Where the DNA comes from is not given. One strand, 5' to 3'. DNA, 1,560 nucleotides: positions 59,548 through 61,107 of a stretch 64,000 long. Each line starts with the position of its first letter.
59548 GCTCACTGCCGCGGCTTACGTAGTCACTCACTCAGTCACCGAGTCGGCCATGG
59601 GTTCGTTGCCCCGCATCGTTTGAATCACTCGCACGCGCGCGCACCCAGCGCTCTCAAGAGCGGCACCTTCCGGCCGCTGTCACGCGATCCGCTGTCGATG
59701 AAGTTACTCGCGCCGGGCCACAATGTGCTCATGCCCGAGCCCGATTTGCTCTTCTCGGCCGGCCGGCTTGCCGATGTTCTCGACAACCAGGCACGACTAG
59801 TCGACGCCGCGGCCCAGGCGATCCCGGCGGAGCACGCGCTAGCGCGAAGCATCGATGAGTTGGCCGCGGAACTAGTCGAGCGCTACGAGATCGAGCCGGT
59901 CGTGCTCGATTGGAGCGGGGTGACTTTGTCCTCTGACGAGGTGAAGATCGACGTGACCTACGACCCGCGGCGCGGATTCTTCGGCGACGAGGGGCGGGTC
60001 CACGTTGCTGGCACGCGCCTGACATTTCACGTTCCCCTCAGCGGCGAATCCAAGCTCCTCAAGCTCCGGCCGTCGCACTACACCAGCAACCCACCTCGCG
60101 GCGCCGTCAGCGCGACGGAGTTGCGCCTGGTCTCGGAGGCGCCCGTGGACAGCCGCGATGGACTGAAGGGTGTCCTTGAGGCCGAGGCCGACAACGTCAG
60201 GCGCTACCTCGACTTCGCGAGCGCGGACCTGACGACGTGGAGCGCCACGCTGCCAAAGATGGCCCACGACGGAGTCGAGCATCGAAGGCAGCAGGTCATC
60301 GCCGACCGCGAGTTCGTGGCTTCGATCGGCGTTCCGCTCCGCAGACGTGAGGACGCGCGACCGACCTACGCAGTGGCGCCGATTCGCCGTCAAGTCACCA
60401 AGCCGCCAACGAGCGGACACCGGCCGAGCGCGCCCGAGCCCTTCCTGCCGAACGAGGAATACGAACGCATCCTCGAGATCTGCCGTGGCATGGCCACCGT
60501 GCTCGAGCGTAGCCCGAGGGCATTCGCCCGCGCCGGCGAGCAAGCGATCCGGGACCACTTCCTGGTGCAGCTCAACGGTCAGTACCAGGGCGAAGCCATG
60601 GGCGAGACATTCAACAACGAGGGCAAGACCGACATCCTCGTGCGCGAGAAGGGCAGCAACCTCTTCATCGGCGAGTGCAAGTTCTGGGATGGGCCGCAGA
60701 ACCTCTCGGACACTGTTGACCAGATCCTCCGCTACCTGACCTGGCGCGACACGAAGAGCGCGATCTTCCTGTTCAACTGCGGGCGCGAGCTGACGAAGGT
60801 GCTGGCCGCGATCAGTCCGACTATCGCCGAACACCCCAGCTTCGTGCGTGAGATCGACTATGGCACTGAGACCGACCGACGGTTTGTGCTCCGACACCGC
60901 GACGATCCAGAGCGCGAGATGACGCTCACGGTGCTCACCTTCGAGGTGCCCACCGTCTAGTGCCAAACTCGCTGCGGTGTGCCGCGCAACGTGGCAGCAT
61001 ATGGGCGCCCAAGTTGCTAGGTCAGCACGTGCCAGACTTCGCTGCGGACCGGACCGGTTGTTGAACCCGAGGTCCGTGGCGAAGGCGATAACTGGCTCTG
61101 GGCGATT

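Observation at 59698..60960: Stand-alone 420-aa protein with an unknown N-domain fused to a PD-(D/E)xK nuclease core, candidate single-gene defence effector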

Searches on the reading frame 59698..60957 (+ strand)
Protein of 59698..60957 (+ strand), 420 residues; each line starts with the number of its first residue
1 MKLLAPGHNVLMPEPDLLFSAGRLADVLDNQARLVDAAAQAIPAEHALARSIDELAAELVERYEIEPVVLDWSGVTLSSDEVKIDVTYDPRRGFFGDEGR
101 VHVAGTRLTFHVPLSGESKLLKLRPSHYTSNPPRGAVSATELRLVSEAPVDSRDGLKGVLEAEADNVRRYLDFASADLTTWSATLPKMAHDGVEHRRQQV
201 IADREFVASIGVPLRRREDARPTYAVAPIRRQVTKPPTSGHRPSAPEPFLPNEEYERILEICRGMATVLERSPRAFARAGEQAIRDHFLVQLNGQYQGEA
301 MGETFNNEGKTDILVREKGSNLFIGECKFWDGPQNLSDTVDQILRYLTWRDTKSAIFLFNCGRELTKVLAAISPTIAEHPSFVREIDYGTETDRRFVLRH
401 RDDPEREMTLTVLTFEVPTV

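Call 3: search_protein_families(library=pfam, proteins=[window:59698-60957:+], max_evalue=1)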
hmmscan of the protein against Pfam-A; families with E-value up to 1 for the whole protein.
window:59698-60957:+ (420 aa): 0 families

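Call 4: search_protein_families(library=padloc, proteins=[window:59698-60957:+], max_evalue=1)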
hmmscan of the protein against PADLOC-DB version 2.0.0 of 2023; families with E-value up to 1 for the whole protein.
window:59698-60957:+ (420 aa): 1 family
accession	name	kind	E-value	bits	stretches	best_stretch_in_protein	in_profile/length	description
PDLC05036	PDC-S54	-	1.6e-128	427.7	1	12-418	1-407/410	-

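Call 7: search_protein_families(library=ncbifam, proteins=[window:59698-60957:+], max_evalue=1)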
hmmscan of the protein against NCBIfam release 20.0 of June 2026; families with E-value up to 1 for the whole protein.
window:59698-60957:+ (420 aa): 0 families

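Call 8: search_protein_families(library=phrogs, proteins=[window:59698-60957:+], max_evalue=1)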
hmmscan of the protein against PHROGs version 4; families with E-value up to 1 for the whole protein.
window:59698-60957:+ (420 aa): 1 family
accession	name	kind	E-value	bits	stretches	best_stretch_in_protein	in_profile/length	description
phrog_9664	-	unknown function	0.00072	20.1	1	268-357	50-141/215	-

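Call 9: search_solved_structures(query=window:59698-60957:+, max_evalue=10, show_alignments=3)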
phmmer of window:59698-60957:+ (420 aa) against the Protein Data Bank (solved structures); distinct sequences matched with E-value up to 10: 0.

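Call 11: find_homologous_proteins(query=window:59698-60957:+, max_evalue=0.001)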
Query window:59698-60957:+ (420 aa): 929 proteins with E <= 0.001 among 8000 candidates; the best 120 are listed.
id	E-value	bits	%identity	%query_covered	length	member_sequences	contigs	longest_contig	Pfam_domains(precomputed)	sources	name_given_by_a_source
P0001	3.0e-280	947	100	100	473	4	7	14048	-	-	-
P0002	2.1e-178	611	68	97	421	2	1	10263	-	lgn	-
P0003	1.6e-177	609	68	97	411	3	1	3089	-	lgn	-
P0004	2.1e-177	608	68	96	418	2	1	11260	-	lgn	-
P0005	4.5e-173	594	67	96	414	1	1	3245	-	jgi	jgi:hypothetical protein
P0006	3.3e-172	591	65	97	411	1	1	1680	-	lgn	-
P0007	3.5e-152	525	59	98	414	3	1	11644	-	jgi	-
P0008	1.8e-149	516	58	97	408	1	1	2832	-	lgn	-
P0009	7.1e-148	511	59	97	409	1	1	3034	-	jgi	jgi:hypothetical protein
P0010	1.8e-147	510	59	97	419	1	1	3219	-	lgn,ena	-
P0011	1.8e-145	503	57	97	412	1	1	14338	-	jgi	jgi:hypothetical protein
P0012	6.0e-144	498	58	97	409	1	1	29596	-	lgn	-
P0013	1.8e-142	493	54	97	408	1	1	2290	-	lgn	-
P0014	4.0e-141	489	55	97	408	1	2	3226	-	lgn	-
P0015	6.8e-141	488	57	97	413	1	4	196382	-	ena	-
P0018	8.0e-140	484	55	97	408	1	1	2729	-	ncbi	-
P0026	6.2e-137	475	53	97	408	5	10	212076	-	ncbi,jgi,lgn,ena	jgi:hypothetical protein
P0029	1.8e-133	463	53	97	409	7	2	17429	-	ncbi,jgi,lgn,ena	-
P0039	1.9e-130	453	53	97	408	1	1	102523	-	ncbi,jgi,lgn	jgi:hypothetical protein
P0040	4.1e-130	452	53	97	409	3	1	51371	-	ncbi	-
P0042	1.4e-128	447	51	97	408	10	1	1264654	-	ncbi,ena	-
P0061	6.7e-111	389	49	94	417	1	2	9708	-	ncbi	-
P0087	8.9e-99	349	43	97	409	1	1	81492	-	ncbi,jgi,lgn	jgi:hypothetical protein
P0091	3.6e-98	347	40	96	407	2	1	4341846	-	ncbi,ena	-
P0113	4.0e-96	340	44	97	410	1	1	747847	-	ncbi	-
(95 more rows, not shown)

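Call 14: search_solved_structures(query=A1, max_evalue=10, show_alignments=3)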
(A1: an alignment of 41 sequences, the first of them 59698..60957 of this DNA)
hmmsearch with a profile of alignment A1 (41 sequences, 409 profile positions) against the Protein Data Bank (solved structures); distinct sequences matched with E-value up to 10: 1.
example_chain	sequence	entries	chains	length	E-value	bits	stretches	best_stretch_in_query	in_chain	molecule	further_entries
2xg7_A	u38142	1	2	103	0.35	12.9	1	109-188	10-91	BONE MARROW STROMAL ANTIGEN 2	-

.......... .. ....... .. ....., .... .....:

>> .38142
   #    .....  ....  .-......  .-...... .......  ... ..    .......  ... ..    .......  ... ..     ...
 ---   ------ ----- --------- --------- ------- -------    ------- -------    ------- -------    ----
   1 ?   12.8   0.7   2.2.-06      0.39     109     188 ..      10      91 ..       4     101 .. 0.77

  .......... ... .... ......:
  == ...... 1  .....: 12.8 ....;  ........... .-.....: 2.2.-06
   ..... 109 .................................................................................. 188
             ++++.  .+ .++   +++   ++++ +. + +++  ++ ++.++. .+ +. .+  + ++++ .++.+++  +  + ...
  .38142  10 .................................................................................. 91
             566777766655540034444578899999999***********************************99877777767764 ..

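Call 15: find_related_loci(query=A1, collection=genome_contigs, flank=10000)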
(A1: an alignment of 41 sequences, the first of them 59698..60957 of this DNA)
Query A1 (420 aa) in genome_contigs; peptide patterns used: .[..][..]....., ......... (x = any residue, [..] = any of these).
599 stretches matched a pattern (row limit reached: there are more); 565 encode a relative of the query (tblastn E <= 1e-3); the best 80 are kept; 80 distinct loci.
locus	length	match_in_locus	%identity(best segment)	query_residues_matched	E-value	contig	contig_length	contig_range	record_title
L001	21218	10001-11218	47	16-418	7e-116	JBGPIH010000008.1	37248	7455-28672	MAG: Candidatus Limnocylindria bacterium isolate OBJ_0618_7090110_339 k141_5943793_length_37248_cov_26.1471, whole genom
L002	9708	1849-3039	49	24-418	2e-114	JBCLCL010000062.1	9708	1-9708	Candidatus Limnocylindrales bacterium isolate SLM_LV1_BS-J21 Node_62_length_9708_cov_87.473866, whole genome shotgun seq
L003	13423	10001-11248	42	7-418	9e-107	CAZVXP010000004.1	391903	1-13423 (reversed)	MAG TPA_asm: uncultured Thermodesulfobacteriota bacterium isolate binchicken_co219_327 genome assembly, contig: k141_127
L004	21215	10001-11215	40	15-418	3e-105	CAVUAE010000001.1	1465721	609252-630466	MAG: uncultured Chloroflexia bacterium isolate MFD04408.bin.1.100 genome assembly, contig: contig_23294, whole genome sh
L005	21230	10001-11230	44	10-418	8e-105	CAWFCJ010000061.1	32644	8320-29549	MAG: Sedimentisphaerales bacterium isolate MFD04408.bin.2.138 genome assembly, contig: contig_70409, whole genome shotgu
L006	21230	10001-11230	43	12-418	2e-104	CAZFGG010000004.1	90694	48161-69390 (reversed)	MAG TPA_asm: uncultured Gammaproteobacteria bacterium isolate SRP200132_co1_183 genome assembly, contig: NODE_291_length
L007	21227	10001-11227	43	11-418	7e-104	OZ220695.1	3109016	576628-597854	MAG: Tepidiformaceae bacterium isolate d5d77930-af5a-4506-8b4e-3340c6a42e1f genome assembly, chromosome: 1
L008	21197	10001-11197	40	16-418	1e-103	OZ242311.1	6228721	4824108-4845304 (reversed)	MAG: Candidatus Latescibacterota bacterium isolate bccf755e-c1ee-4055-8c2e-878efcd7d1d4 genome assembly, chromosome: 1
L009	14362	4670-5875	40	17-418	2e-103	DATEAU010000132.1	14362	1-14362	MAG TPA_asm: Candidatus Bathyarchaeia archaeon isolate SMAG_U8226 k141_3121545, whole genome shotgun sequence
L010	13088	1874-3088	41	15-418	4e-103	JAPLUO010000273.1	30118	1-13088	MAG: candidate division WOR-3 bacterium isolate LacPavin_0920_WC90_MAG_62_12 LacPavin_0920_WC90_scaffold_1018936, whole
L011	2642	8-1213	40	18-419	2e-105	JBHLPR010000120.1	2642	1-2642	MAG: Promethearchaeota archaeon isolate H2S.129 H2S.129@112727, whole genome shotgun sequence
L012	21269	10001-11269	39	1-418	5e-102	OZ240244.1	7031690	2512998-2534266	MAG: Candidatus Poribacteria bacterium isolate 530b1872-db39-4376-9dde-5bfc35f27194 genome assembly, chromosome: 1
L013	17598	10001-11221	42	14-420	2e-101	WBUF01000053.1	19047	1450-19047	MAG: Rhodocyclaceae bacterium isolate SB9 contig_1308, whole genome shotgun sequence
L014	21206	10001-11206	40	18-418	1e-101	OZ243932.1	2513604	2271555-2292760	MAG: Gammaproteobacteria bacterium isolate ffeaa439-3c0d-421e-ab0e-4cac94896a28 genome assembly, chromosome: 1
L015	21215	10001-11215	40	15-418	4e-101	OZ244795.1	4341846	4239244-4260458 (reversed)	MAG: Dehalococcoidia bacterium isolate 888037fe-99b5-4f1c-be9c-829ee1fba83a genome assembly, chromosome: 1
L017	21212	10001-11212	40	16-418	4e-100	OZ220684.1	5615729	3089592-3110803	MAG: Caldilineaceae bacterium isolate 3e4e9cff-9e2e-4453-a09c-181873e11f57 genome assembly, chromosome: 1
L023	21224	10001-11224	39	12-418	2e-98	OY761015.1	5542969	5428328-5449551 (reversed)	MAG: Candidatus Poribacteria bacterium isolate b26c8cc1-2726-459c-8d02-9adedbaa8fd6 genome assembly, chromosome: 2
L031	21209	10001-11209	40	16-418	3e-96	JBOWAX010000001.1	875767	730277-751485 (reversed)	MAG: Dehalogenimonas sp. isolate TCA1 NODE_3_length_875767_cov_129.190603, whole genome shotgun sequence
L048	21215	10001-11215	38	16-418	2e-93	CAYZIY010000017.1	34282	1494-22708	MAG TPA_asm: uncultured Planctomycetales bacterium isolate SRP141376_co2_271 genome assembly, contig: NODE_2786_length_3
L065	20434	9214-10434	41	8-418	8e-92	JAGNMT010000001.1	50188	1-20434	MAG: Verrucomicrobiales bacterium isolate Go_SlAct_bin_210 Go_SlAct_2018_length_50188_cov_6.912107, whole genome shotgun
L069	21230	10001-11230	38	11-419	4e-92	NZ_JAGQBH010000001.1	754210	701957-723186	Cyanobium sp. N.Huapi 1H5 Nhuapi-1H5-C1, whole genome shotgun sequence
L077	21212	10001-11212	36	18-420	4e-90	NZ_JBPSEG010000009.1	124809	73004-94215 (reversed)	Melioribacter sp. Ez-97 9, whole genome shotgun sequence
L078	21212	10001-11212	39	17-419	7e-90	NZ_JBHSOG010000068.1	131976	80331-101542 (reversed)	Thauera sinica strain CGMCC 1.15731 platanus_K_default_68, whole genome shotgun sequence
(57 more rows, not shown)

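Call 16: find_encoding_contigs(protein=P0001, flank=10000, max_places=6)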
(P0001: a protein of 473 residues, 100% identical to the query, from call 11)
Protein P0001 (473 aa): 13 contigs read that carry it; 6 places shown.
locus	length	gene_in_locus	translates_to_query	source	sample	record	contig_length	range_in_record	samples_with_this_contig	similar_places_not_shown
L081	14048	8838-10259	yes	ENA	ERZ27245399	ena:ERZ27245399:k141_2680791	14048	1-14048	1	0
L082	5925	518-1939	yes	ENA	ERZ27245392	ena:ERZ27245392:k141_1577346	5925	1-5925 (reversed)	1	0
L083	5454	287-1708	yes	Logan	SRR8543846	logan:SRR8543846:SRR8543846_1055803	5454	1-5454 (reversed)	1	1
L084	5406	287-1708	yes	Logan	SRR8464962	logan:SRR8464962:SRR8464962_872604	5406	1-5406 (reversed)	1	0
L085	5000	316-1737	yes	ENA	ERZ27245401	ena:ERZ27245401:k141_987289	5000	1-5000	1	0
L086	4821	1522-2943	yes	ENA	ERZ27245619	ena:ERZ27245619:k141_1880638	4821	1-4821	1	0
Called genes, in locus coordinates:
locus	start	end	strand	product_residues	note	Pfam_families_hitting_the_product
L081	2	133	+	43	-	?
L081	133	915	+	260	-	PF01209:Ubie_methyltran, PF13489:Methyltransf_23, PF05175:MTS (weak), PF13847:Methyltransf_31, PF08241:Methyltransf_11, PF08242:Methyltransf_12, PF13649:Methyltransf_25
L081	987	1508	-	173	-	-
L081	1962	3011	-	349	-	-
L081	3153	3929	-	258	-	PF00230:MIP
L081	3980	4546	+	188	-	PF02627:CMD (weak)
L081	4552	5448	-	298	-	PF08448:PAS_4, PF00990:GGDEF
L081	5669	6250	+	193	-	PF03551:PadR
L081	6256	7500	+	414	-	PF07690:MFS_1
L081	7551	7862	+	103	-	-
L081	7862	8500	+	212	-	PF02661:Fic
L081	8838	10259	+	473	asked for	-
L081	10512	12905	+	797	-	-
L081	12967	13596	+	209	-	PF17996:CE2_N (faint)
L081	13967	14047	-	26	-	?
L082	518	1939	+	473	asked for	-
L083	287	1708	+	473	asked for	-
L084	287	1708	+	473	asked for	-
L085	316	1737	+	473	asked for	-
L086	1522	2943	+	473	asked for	-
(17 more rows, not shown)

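Call 22: predict_structure(alignment_id=A1)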
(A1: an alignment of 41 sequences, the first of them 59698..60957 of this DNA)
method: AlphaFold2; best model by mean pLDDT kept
length: 420 residues; sequences in the alignment: 41
mean_pLDDT: 85.9   pTM: 0.50
mean pLDDT of the five models: 85.9, 85.4, 83.2, 82.7, 82.3
residues with pLDDT >= 90: 258; 70-90: 97; 50-70: 27; < 50: 38
segments of 3 or more residues with pLDDT < 50: 1-3, 7-10, 220-244, 304-309
pLDDT, mean of each block of 10 residues (from residue 1): 47 80 97 98 93 97 97 98 93 83 96 97 95 95 97 94 98 98 98 98 90 65 37 39 60 89 87 86 86 74 51 71 89 96 88 93 94 98 93 95 91 90
secondary structure, 60 per line:
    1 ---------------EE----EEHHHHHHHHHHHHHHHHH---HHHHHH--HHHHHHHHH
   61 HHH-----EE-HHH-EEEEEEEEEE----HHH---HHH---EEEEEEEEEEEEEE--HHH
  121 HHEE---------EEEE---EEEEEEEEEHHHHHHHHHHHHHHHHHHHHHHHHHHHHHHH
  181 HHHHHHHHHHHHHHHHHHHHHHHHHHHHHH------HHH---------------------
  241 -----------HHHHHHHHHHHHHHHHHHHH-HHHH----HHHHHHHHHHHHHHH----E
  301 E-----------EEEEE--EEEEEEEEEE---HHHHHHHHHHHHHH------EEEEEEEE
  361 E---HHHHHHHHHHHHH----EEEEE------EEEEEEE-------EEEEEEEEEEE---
elements in order: H24-40 H44-49 H52-63 E76-85 E102-115 H118-122 E134-137 E141-149 H150-210 H252-271 H273-276 H281-295 E313-317 E320-329 H333-346 E353-361 H365-377 E382-386 E393-399 E407-417

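Call 24: search_protein_families(library=pfam, proteins=[L065:16906-19899:+, L078:3949-5070:+, L077:3443-4981:+, L017:19926-21035:+, L048:15902-17143:+, L031:16894-18567:+, L023:14330-15958:+, L069:11382-12125:+], max_evalue=0.00001)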
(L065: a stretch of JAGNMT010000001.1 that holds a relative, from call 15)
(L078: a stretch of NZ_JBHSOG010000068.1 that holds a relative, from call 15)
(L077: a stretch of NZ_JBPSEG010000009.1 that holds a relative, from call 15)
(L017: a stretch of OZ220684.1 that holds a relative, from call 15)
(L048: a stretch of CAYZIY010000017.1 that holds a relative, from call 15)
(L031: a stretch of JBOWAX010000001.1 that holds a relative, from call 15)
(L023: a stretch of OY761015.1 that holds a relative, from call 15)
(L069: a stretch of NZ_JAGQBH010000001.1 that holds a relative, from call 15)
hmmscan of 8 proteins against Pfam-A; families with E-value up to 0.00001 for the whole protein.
L065:16906-19899:+ (998 aa): 5 families
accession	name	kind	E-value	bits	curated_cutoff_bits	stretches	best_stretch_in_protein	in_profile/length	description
PF18766.7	SWI2_SNF2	-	1.1e-70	238.2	26.7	1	295-519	1-220/221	SWI2/SNF2 ATPase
PF04313.20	HSDR_N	-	6.1e-24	85.4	25.1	1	52-231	34-191/198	Type I restriction enzyme R protein N terminus (HSDR_N)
PF22679.2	T1R_D3-like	-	3.1e-21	76.9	27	1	612-680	87-156/158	Type I restriction enzyme subunit R domain 3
PF04851.21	ResIII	-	1.5e-19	70.9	22.5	1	292-449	4-163/164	Type III restriction enzyme, res subunit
PF00270.35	DEAD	-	9.6e-07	29.1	26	1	322-448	24-160/167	DEAD/DEAH box helicase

L078:3949-5070:+ (374 aa): 1 family
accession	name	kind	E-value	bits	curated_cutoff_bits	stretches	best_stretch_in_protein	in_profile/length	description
PF01420.25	Methylase_S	-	1.8e-15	58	22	1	194-357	3-163/168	Type I restriction modification DNA specificity domain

L077:3443-4981:+ (513 aa): 2 families
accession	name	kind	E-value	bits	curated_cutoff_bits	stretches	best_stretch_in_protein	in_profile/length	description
PF02384.22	N6_Mtase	-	9.3e-112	373.8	20.4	1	156-475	2-310/311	N-6 DNA Methylase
PF12161.14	HsdM_N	-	8.3e-28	98.1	24.5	1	16-147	1-135/135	HsdM N-terminal domain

L017:19926-21035:+ (370 aa): 3 families
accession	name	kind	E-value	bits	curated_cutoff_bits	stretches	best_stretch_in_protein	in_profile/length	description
PF00005.33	ABC_tran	-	5.5e-35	121.4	25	1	44-185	2-136/137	ABC transporter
PF13304.12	AAA_21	-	8.1e-14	52.8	27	1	148-217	228-299/304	AAA domain, putative AbiEii toxin, Type IV TA system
PF08402.16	TOBE_2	-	6.4e-06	26.6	21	0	294-364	1-76/76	TOBE domain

L048:15902-17143:+ (414 aa): 1 family
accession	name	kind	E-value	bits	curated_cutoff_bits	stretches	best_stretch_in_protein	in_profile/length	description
PF00589.27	Phage_integrase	-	1.4e-07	31.8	27.1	1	186-339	3-167/172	Phage integrase family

L031:16894-18567:+ (558 aa): 3 families
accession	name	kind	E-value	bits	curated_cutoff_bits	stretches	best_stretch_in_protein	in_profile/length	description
PF00239.26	Resolvase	-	3.2e-36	125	23.3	1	8-155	1-143/145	Resolvase, N terminal domain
PF07508.19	Recombinase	-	1.2e-22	80.5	21.1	1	186-288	2-102/102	Recombinase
PF13408.12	Zn_ribbon_recom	-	1.6e-13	51.2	25.3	1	303-362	1-58/58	Recombinase zinc beta ribbon domain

L023:14330-15958:+ (543 aa): 1 family
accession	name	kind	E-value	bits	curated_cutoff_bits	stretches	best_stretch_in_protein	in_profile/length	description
PF01555.25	N6_N4_Mtase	-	5.2e-38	131.6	26.7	1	65-382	1-213/221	DNA methylase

L069:11382-12125:+ (248 aa): 2 families
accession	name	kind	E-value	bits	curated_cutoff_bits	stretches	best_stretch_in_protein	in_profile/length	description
PF01936.24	NYN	-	3.1e-38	132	24.2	1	7-142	1-145/145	NYN domain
PF12872.13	OST-HTH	-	2.7e-17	62.8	23.8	1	169-236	5-69/71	OST-HTH/LOTUS domain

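Call 26: fold_search(model_id=the predicted structure, library=pdb)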
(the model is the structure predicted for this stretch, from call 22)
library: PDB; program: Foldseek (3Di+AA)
matches with E <= 10: 515; with E <= 0.001: 0
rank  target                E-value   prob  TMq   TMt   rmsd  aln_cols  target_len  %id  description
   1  5i6e                  4.6e-02  0.25  0.14  0.10  14.2       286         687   10  Crystal structure of the central domain of yeast acetyl-CoA carboxylase (released 2016-04-20)
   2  8opt_A                6.2e-02  0.15  0.10  0.06  18.9       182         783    9  Human terminal uridylyltransferase 7 (TUT7/ZCCHC6) bound with pre-let7g miRNA and Lin28A - complex 2 (released 2024-07-24)
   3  5csa_A                8.3e-02  0.18  0.16  0.09  19.6       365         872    8  Crystal structure of domains BT-BCCP-AC1-AC5 of yeast acetyl-CoA carboxylase (released 2015-10-28)
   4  5iy6_E                8.3e-02  0.12  0.10  0.17  17.4       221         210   10  Human holo-PIC in the closed state (released 2016-05-18)
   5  5csa_B                1.1e-01  0.14  0.16  0.09  20.7       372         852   10  Crystal structure of domains BT-BCCP-AC1-AC5 of yeast acetyl-CoA carboxylase (released 2015-10-28)
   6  5w0b_A                1.4e-01  0.12  0.10  0.11  16.3       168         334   10  Structure of human TUT7 catalytic module (CM) (released 2017-06-28)
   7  6cmq_C                1.6e-01  0.14  0.14  0.15  14.9       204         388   10  Structure of human SHP2 without N-SH2 domain (released 2018-11-14)
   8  2rbb_B                2.0e-01  0.13  0.11  0.25  13.7       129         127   13  Crystal structure of a glyoxalase/bleomycin resistance protein/dioxygenase family enzyme from Burkholderia phytofirman (released 2007-10-16)
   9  3bqx                  2.0e-01  0.13  0.10  0.21  11.6       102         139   17  High resolution crystal structure of a glyoxalase-related enzyme from Fulvimarina pelagi (released 2008-01-08)
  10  5ddm_A                2.1e-01  0.20  0.12  0.19  13.2       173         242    9  Human DNA polymerase lambda- Apoenzyme and complex with 6 paired DNA (released 2016-02-24)
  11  2vdd_A                2.2e-01  0.25  0.11  0.11  25.3       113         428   12  Crystal Structure of the Open State of TolC Outer Membrane Component of Mutlidrug Efflux Pumps (released 2008-04-22)
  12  6cmq_A                2.2e-01  0.18  0.15  0.16  12.5       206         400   12  Structure of human SHP2 without N-SH2 domain (released 2018-11-14)
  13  5cp2_A                2.4e-01  0.18  0.12  0.19  13.2       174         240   10  Human DNA polymerase lambda L431A mutant- Apoenzyme and complex with 6 paired DNA (released 2016-02-24)
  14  8icy_A                2.5e-01  0.10  0.10  0.12  12.6       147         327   12  DNA POLYMERASE BETA (E.C.2.7.7.7)/DNA COMPLEX + THYMIDINE-5'-TRIPHOSPHATE, SOAKED IN THE PRESENCE OF DTTP AND MNCL2 (released 1995-12-15)
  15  9ewc_A                3.0e-01  0.38  0.16  0.20  13.9       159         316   13  DNA Polymerase Lambda I493R 528-530 NEY, TTP:At Ca2+ Ground State Ternary Complex (released 2025-07-23)
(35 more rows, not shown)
